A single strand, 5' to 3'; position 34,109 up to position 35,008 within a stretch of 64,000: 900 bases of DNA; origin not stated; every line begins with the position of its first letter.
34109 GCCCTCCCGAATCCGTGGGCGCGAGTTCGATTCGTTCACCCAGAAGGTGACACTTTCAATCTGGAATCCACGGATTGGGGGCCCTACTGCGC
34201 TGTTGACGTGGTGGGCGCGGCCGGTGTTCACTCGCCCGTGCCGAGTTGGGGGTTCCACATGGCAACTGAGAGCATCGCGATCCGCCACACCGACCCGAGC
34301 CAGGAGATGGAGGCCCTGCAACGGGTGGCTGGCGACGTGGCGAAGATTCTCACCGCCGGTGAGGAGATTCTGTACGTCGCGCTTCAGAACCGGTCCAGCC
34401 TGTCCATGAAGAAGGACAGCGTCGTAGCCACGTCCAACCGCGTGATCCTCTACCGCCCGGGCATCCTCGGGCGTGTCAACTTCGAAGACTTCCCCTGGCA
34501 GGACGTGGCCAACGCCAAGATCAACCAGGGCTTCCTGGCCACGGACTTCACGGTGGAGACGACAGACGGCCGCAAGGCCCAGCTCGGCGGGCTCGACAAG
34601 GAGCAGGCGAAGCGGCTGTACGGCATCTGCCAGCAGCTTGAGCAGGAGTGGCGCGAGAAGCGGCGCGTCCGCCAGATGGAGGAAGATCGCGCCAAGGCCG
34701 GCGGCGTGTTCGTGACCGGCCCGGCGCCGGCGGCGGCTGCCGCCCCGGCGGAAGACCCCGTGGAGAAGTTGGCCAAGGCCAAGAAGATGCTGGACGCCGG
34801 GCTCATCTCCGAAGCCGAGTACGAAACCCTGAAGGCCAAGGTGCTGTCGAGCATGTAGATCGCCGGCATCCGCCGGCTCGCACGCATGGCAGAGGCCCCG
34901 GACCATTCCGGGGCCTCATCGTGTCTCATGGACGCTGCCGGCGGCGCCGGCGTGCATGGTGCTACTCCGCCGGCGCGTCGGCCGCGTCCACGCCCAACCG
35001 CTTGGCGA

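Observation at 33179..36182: Degraded ~3-kb integrative islet at tRNA-Leu(CAG), bounded by 19-bp direct repeats, with a truncated integrase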

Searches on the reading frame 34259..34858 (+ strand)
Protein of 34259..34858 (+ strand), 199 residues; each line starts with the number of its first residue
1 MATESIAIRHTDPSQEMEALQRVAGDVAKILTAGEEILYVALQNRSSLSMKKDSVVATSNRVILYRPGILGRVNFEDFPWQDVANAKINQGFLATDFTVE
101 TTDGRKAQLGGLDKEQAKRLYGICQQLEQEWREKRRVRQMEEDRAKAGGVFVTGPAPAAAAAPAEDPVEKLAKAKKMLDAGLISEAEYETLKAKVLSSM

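Call 6: search_protein_families(library=pfam, proteins=[window:34259-34858:+], max_evalue=0.01)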
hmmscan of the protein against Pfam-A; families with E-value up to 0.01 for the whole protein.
window:34259-34858:+ (199 aa): 4 families
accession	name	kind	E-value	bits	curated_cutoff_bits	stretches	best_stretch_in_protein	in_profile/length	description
PF14470.12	bPH_3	-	2.1e-11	44.6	23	1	31-122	1-91/95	Bacterial PH domain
PF09851.14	SHOCT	-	8.9e-08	32.1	27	1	169-196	1-28/28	Short C-terminal domain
PF20612.3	SHOCT_2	-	0.00014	22.4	24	1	173-195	18-40/53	SHOCT domain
PF03703.20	bPH_2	-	0.0021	18.7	22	1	59-122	9-76/78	Bacterial PH domain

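Call 10: search_protein_families(library=phrogs, proteins=[window:34259-34858:+], max_evalue=0.01)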
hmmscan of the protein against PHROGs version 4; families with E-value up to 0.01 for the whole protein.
window:34259-34858:+ (199 aa): 3 families
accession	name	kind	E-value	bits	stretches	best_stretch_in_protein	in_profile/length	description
phrog_2700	-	unknown function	5.9e-12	46.6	1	28-197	173-330/331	-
phrog_2996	-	unknown function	0.00012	23.2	1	173-196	18-41/54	-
phrog_888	-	unknown function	0.0056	17.5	1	164-196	237-269/271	-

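Call 16: find_encoding_contigs(protein=window:34259-34858:+, flank=10000, max_places=10)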
Protein window:34259-34858:+ (199 aa): 1 contig read that carries it; 1 place shown.
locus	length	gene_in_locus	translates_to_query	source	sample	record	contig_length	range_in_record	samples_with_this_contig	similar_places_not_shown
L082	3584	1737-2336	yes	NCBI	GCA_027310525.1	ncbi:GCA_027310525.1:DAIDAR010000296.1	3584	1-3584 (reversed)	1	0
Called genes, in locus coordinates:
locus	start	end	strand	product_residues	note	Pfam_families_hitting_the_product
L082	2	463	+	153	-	?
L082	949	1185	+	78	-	PF13711:DUF4160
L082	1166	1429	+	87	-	PF10387:DUF2442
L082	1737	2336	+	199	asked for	PF14470:bPH_3, PF09851:SHOCT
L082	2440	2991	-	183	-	-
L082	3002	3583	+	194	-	?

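Call 34: search_dna_similar(query=window:34259-34858:+, collection=phages, mode=protein, max_evalue=0.001, max_rows=15)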
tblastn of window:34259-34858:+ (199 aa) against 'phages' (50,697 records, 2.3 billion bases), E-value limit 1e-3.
No match.

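Call 42: search_protein_families(library=padloc, proteins=[window:34259-34858:+], max_evalue=0.01)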
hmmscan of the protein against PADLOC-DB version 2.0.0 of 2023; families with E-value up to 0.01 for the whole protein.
window:34259-34858:+ (199 aa): 0 families

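Call 59: find_homologous_proteins(query=window:34259-34858:+, max_evalue=0.00001)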
Query window:34259-34858:+ (199 aa): 260 proteins with E <= 0.00001 among 1643 candidates; the best 120 are listed.
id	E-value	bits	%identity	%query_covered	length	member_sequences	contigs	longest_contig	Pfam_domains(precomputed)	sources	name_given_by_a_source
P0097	2.0e-122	424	100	100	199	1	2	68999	PF09851.15,PF14470.13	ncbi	-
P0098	1.8e-90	320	77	97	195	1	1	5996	PF09851.15,PF14470.13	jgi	jgi:hypothetical protein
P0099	5.5e-89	315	76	97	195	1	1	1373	PF09851.15,PF14470.13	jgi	jgi:hypothetical protein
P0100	6.0e-89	315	75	97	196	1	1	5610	PF09851.15,PF14470.13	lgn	-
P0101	4.6e-86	305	73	100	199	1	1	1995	PF14470.13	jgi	jgi:HPt (histidine-containing phosphotransfer) domain-containing protein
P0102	4.7e-86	305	72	97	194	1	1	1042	PF09851.15,PF14470.13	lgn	-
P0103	3.7e-85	302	74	97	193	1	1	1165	PF09851.15,PF14470.13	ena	-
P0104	4.9e-85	302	73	97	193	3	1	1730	PF09851.15,PF14470.13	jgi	-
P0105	1.4e-84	300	72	97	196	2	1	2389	PF09851.15,PF14470.13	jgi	jgi:hypothetical protein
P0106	2.4e-84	300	73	97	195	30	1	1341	PF09851.15,PF14470.13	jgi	jgi:Bacterial PH domain/Short C-terminal domain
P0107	2.9e-84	299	72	100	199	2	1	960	PF14470.13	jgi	jgi:hypothetical protein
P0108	3.1e-84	299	72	96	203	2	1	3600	PF14470.13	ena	-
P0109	8.4e-84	298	72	96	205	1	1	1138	PF14470.13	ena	-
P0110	1.7e-83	297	73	96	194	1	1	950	PF09851.15,PF14470.13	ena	-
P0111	2.5e-83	296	72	96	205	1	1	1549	PF14470.13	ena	-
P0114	1.9e-82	293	66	96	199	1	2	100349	PF09851.15,PF14470.13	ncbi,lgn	ncbi:MAG: PH domain-containing protein [Sphingomonadaceae bacterium]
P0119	1.2e-81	291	69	99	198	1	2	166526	PF09851.15,PF14470.13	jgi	jgi:hypothetical protein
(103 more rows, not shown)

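Call 60: find_encoding_contigs(protein=P0098, flank=6000, max_places=3)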
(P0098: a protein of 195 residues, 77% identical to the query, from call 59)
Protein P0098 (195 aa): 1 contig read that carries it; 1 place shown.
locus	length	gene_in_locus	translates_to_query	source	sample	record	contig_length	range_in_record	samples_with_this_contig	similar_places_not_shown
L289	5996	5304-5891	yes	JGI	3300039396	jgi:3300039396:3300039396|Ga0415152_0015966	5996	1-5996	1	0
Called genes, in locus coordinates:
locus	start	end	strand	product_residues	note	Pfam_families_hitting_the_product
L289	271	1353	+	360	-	PF00589:Phage_integrase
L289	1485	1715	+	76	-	-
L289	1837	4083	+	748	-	PF13715:CarbopepD_reg_2 (faint), PF13620:CarboxypepD_reg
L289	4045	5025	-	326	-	PF13415:Beta-prop_FBX42, PF13964:Beta-prop_Calicin, PF24681:Kelch_KLHDC2_KLHL20_DRC7, PF25210:Kelch_FKB95, PF01344:Kelch_1, PF13415:Beta-prop_FBX42, PF24981:Beta-prop_ATRN-LZTR1, PF01344:Kelch_1, +7 more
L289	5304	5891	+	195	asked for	PF14470:bPH_3, PF09851:SHOCT (weak)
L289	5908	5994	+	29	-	?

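Call 61: find_encoding_contigs(protein=P0119, flank=8000, max_places=3)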
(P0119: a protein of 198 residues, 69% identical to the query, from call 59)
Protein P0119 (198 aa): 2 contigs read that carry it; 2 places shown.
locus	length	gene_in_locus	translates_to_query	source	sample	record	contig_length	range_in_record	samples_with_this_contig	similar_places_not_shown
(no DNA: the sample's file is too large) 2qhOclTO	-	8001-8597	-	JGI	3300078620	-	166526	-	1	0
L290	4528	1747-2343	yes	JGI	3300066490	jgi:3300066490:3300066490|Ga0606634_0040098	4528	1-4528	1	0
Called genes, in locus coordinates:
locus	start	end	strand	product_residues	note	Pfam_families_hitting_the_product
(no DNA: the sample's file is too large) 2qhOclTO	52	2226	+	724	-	PF07715:Plug, PF00593:TonB_dep_Rec_b-barrel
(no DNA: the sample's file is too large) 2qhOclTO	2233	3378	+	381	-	PF00990:GGDEF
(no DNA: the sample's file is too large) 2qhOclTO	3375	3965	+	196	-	-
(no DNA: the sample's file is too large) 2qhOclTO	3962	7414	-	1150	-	PF00930:DPPIV_N (faint), PF26549:Tricorn_N, PF26550:Tricorn_2nd, PF07676:PD40, PF26549:Tricorn_N, PF07969:Amidohydro_3 (weak), PF01979:Amidohydro_1, PF07969:Amidohydro_3 (weak)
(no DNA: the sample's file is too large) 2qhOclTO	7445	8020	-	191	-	PF00583:Acetyltransf_1, PF13673:Acetyltransf_10, PF13508:Acetyltransf_7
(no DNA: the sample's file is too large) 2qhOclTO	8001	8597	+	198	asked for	PF14470:bPH_3, PF09851:SHOCT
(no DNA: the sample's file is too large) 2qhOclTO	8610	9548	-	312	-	PF01145:Band_7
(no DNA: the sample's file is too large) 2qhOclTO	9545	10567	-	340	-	PF01145:Band_7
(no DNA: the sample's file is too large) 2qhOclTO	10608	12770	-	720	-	PF13802:Gal_mutarotas_2, PF01055:Glyco_hydro_31_2nd, PF21365:Glyco_hydro_31_3rd, PF17137:DUF5110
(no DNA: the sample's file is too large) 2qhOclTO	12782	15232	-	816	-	PF00497:SBP_bac_3, PF08447:PAS_3, PF00512:HisKA, PF02518:HATPase_c, PF00072:Response_reg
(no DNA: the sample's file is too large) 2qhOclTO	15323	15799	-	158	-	-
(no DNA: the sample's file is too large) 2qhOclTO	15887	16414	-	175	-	PF12867:DinB_2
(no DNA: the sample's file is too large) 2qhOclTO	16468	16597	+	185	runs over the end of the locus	PF08534:Redoxin (weak), PF00578:AhpC-TSA (faint), PF00255:GSHPx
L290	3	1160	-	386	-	?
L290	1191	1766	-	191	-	PF00583:Acetyltransf_1, PF13673:Acetyltransf_10, PF13508:Acetyltransf_7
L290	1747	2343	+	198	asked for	PF14470:bPH_3, PF09851:SHOCT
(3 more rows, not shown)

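Call 62: find_encoding_contigs(protein=P0114, flank=8000, max_places=3)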
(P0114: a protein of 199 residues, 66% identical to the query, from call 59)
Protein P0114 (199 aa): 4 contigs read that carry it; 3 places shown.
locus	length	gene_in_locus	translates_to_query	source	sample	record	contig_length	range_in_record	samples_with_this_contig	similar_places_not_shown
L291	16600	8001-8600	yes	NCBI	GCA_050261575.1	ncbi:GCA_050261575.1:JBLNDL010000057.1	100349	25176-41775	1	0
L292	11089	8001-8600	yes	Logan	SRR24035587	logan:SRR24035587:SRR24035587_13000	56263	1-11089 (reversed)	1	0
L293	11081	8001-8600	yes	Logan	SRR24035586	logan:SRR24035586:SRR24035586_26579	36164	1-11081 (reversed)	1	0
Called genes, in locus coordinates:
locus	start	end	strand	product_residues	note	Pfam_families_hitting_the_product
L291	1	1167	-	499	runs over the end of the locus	PF00772:DnaB, PF03796:DnaB_C, PF13481:AAA_25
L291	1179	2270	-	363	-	-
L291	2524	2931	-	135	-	-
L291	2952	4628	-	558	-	-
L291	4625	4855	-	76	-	-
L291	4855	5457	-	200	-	PF05565:Sipho_Gp157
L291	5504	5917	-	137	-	-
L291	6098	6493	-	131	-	PF12728:HTH_17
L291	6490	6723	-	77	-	PF13560:HTH_31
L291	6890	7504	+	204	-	PF12844:HTH_19, PF13443:HTH_26, PF13560:HTH_31, PF01381:HTH_3, PF12844:HTH_19, PF13560:HTH_31, PF01381:HTH_3, PF13413:HTH_25, +2 more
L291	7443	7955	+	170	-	PF06114:Peptidase_M78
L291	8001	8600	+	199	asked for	PF14470:bPH_3, PF09851:SHOCT (weak)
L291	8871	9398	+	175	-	-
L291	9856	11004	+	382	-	PF14659:Phage_int_SAM_3, PF00589:Phage_integrase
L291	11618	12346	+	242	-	PF00149:Metallophos, PF12850:Metallophos_2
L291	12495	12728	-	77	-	-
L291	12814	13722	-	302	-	PF02629:CoA_binding, PF13380:CoA_binding_2 (weak), PF00549:Ligase_CoA, PF13607:Succ_CoA_lig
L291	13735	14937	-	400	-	PF01071:GARS_A (weak), PF08442:ATP-grasp_2, PF13549:ATP-grasp_5, PF24948:Citrate_synth_N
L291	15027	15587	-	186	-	PF01558:POR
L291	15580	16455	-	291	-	PF02775:TPP_enzyme_C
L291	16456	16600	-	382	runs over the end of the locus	PF01855:POR_N, PF17147:PFOR_II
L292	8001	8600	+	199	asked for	PF14470:bPH_3, PF09851:SHOCT (weak)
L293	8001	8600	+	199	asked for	PF14470:bPH_3, PF09851:SHOCT (weak)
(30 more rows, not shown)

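Call 68: search_solved_structures(query=window:34259-34858:+, max_evalue=1)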
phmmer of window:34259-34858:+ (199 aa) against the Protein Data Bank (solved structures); distinct sequences matched with E-value up to 1: 1.
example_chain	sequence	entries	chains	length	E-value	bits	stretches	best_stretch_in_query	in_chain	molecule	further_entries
7aoi_BK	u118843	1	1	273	0.34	14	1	117-168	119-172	Chaperone protein DNAj, putative,mL77,Chaperone protein DNAj, putative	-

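Call 76: predict_structure(alignment_id=A4)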
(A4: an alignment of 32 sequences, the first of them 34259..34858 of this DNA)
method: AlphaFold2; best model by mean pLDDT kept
length: 199 residues; sequences in the alignment: 32
mean_pLDDT: 82.3   pTM: 0.62
mean pLDDT of the five models: 82.3, 81.9, 81.0, 79.9, 79.0
residues with pLDDT >= 90: 73; 70-90: 102; 50-70: 8; < 50: 16
segments of 3 or more residues with pLDDT < 50: 150-163
pLDDT, mean of each block of 10 residues (from residue 1): 64 82 89 90 83 92 89 89 92 91 92 91 92 87 70 40 63 86 85 80
secondary structure, 60 per line:
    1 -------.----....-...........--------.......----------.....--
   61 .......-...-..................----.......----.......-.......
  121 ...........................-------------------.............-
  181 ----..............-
elements in order: H13-16 H18-28 E37-43 E54-58 E61-67 E73-79 E83-90 E95-101 E106-112 H114-147 H167-179 H185-198

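Call 78: fold_search(model_id=the predicted structure, library=pdb)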
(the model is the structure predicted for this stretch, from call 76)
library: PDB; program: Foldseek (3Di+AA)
matches with E <= 10: 1079; with E <= 0.001: 25
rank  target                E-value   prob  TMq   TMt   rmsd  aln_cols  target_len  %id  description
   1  3dcx_B                2.8e-05  1.00  0.42  0.69   3.3       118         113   15  Crystal structure of a duf1696 family protein with a pleckstrin-homology domain (shew_0819) from shewanella loihica pv (released 2008-07-29)
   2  3tvv_B                1.1e-04  1.00  0.38  0.33   3.8       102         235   12  Structure of the tandem PH domains of Rtt106 (residues 68-315) (released 2012-02-01)
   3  3dcx_E                1.5e-04  1.00  0.38  0.66   3.3       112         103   16  Crystal structure of a duf1696 family protein with a pleckstrin-homology domain (shew_0819) from shewanella loihica pv (released 2008-07-29)
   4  3hsa_B                1.5e-04  1.00  0.39  0.58   4.2       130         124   18  Crystal structure of pleckstrin homology domain (YP_926556.1) from SHEWANELLA AMAZONENSIS SB2B at 1.99 A resolution (released 2009-06-23)
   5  3to1_A                1.8e-04  1.00  0.32  0.30   4.2        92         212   13  Two surfaces on Rtt106 mediate histone binding and chaperone activity (released 2011-12-21)
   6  4tyz_A                2.0e-04  1.00  0.36  0.61   5.1       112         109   12  Crystal structure of the C-terminal domain of an unknown protein from Leishmania infantum (released 2014-08-06)
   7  3tvv_A                2.2e-04  1.00  0.36  0.31   4.0       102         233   14  Structure of the tandem PH domains of Rtt106 (residues 68-315) (released 2012-02-01)
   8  3dcx_A                2.6e-04  1.00  0.39  0.60   3.9       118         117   18  Crystal structure of a duf1696 family protein with a pleckstrin-homology domain (shew_0819) from shewanella loihica pv (released 2008-07-29)
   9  3gyp                  3.0e-04  1.00  0.33  0.30   4.0        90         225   13  Rtt106p (released 2009-12-08)
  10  3hsa_C                3.2e-04  1.00  0.39  0.62   4.0       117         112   18  Crystal structure of pleckstrin homology domain (YP_926556.1) from SHEWANELLA AMAZONENSIS SB2B at 1.99 A resolution (released 2009-06-23)
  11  3hsa_E                3.2e-04  1.00  0.34  0.54   4.5       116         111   20  Crystal structure of pleckstrin homology domain (YP_926556.1) from SHEWANELLA AMAZONENSIS SB2B at 1.99 A resolution (released 2009-06-23)
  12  6fae_A                3.4e-04  1.00  0.39  0.25   6.3       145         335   10  The Sec7 domain of IQSEC2 (Brag1) in complex with the small GTPase Arf1 (released 2018-01-17)
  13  5he2_A                3.4e-04  1.00  0.33  0.14   8.4       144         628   12  Bovine GRK2 in complex with Gbetagamma subunits and CCG224406 (released 2016-05-11)
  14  2cay_B                4.3e-04  1.00  0.39  0.56   5.2       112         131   17  Vps36 N-terminal PH domain (released 2006-04-07)
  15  3hsa_D                4.3e-04  1.00  0.38  0.61   3.8       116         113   18  Crystal structure of pleckstrin homology domain (YP_926556.1) from SHEWANELLA AMAZONENSIS SB2B at 1.99 A resolution (released 2009-06-23)
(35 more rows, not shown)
